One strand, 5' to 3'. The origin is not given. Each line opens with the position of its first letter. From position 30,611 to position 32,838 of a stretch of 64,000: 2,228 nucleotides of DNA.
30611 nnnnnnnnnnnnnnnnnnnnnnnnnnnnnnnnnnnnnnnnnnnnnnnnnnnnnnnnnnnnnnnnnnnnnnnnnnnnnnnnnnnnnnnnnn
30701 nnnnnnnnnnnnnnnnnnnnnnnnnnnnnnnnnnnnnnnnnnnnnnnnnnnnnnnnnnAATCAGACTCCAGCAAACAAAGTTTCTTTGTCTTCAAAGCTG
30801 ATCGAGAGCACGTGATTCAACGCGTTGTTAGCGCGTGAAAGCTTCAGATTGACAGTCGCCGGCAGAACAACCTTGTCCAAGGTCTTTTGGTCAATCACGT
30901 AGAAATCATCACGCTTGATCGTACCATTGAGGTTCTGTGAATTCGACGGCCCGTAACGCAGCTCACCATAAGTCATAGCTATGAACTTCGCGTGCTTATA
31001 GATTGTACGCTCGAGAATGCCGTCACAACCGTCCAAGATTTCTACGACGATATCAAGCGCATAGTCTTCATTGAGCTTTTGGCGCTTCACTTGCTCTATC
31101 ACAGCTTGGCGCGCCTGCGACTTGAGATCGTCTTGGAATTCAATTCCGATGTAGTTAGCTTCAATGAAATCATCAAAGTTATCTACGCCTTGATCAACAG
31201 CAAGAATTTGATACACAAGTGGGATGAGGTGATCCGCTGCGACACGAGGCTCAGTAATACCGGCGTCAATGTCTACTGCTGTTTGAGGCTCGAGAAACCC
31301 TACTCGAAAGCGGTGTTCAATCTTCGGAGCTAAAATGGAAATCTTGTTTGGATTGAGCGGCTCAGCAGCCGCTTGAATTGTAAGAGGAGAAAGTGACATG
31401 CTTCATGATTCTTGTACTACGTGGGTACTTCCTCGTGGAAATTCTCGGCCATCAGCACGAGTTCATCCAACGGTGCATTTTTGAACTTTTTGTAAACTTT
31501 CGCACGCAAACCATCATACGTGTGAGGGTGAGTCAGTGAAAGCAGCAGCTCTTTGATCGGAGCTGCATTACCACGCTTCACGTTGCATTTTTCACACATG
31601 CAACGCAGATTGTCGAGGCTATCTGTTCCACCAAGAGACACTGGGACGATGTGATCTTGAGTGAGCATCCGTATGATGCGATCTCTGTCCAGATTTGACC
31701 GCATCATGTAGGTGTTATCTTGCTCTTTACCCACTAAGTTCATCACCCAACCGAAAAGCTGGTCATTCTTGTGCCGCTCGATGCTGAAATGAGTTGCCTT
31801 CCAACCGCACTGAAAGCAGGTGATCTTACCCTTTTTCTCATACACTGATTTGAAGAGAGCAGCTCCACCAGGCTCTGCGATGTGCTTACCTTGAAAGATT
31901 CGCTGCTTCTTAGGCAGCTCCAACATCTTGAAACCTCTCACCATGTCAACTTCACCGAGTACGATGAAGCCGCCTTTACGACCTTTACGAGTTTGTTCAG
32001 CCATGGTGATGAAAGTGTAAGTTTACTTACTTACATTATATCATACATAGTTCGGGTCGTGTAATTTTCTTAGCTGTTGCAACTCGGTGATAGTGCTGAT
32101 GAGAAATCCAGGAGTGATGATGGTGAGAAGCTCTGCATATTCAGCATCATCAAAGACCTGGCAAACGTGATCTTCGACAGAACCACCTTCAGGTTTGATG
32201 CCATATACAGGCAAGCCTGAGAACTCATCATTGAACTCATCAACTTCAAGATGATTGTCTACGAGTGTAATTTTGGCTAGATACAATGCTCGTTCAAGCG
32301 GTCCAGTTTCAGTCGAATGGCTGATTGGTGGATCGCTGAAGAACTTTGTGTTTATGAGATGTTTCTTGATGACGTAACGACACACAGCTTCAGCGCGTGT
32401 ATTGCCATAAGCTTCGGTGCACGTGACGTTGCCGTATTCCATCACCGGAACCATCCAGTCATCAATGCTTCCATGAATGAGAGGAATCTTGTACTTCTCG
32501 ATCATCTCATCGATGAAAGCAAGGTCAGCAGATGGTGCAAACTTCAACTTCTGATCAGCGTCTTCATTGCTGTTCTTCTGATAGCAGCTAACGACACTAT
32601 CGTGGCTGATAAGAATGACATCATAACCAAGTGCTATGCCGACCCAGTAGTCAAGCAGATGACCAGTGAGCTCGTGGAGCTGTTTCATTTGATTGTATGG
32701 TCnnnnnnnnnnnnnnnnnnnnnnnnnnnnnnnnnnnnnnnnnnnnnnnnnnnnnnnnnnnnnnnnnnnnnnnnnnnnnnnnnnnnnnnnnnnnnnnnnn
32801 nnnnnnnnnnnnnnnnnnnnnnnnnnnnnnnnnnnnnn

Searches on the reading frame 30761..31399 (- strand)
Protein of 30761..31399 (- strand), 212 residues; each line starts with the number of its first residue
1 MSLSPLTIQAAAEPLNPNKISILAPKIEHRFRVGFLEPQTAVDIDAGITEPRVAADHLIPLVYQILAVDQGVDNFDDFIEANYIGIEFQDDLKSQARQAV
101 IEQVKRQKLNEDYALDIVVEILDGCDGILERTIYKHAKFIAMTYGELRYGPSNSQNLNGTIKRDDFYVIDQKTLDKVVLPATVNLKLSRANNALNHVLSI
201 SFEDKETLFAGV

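Call 105: search_protein_families(library=phrogs, proteins=[window:30761-31399:-], max_evalue=0.001)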
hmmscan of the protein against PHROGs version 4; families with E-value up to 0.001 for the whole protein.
window:30761-31399:- (212 aa): 1 family
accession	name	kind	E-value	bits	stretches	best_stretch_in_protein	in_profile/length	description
phrog_4542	-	tail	1.4e-05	25.6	1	86-191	86-208/214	tail tube protein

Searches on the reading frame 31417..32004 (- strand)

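Call 105: search_protein_families(library=phrogs, proteins=[window:31417-32004:-], max_evalue=0.001)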
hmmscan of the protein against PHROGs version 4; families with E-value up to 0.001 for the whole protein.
window:31417-32004:- (195 aa): 24 families
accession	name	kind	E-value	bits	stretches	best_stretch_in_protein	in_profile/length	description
phrog_6050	-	DNA, RNA and nucleotide metabolism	1.3e-12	48.3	1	57-157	308-370/402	HNH endonuclease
phrog_16726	-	DNA, RNA and nucleotide metabolism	3.2e-11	44.5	1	112-169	108-168/308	HNH endonuclease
phrog_8660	-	DNA, RNA and nucleotide metabolism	2.6e-10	41.7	1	60-155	124-187/196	HNH endonuclease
phrog_8828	-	DNA, RNA and nucleotide metabolism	1.6e-09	39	1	51-146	46-120/205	HNH endonuclease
phrog_338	-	DNA, RNA and nucleotide metabolism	2e-09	38.3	1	116-150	231-265/340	HNH endonuclease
phrog_1271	-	DNA, RNA and nucleotide metabolism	3.7e-09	37.4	1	51-147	254-318/361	HNH endonuclease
phrog_2118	-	DNA, RNA and nucleotide metabolism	2.8e-08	34.7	1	113-146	190-223/301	HNH endonuclease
phrog_9645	-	DNA, RNA and nucleotide metabolism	3.1e-08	34.5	1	114-155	39-80/168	HNH endonuclease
phrog_1035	-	DNA, RNA and nucleotide metabolism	5.7e-08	33.9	1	117-175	183-241/271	endonuclease VII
phrog_5718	-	DNA, RNA and nucleotide metabolism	6.2e-08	33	1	84-156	127-184/394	HNH endonuclease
phrog_2214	-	DNA, RNA and nucleotide metabolism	8.8e-08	32.7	1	49-153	182-244/429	HNH endonuclease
phrog_9545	-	DNA, RNA and nucleotide metabolism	1.2e-07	32.6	1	113-152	133-172/206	HNH endonuclease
phrog_23285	-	DNA, RNA and nucleotide metabolism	5.1e-07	30.5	1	62-154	50-132/203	HNH endonuclease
phrog_14314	-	DNA, RNA and nucleotide metabolism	5.7e-06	27.8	1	114-146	31-63/252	HNH endonuclease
phrog_7785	-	DNA, RNA and nucleotide metabolism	6e-06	27.3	1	115-148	82-116/147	HNH endonuclease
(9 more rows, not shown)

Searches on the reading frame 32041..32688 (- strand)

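Call 26: search_protein_families(library=phrogs, proteins=[window:32041-32688:-], max_evalue=0.001)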
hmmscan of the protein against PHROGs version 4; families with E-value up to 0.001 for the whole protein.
window:32041-32688:- (215 aa): 1 family
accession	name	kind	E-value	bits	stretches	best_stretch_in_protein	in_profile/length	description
phrog_4389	-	unknown function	5.9e-13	50.2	1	4-110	8-122/135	-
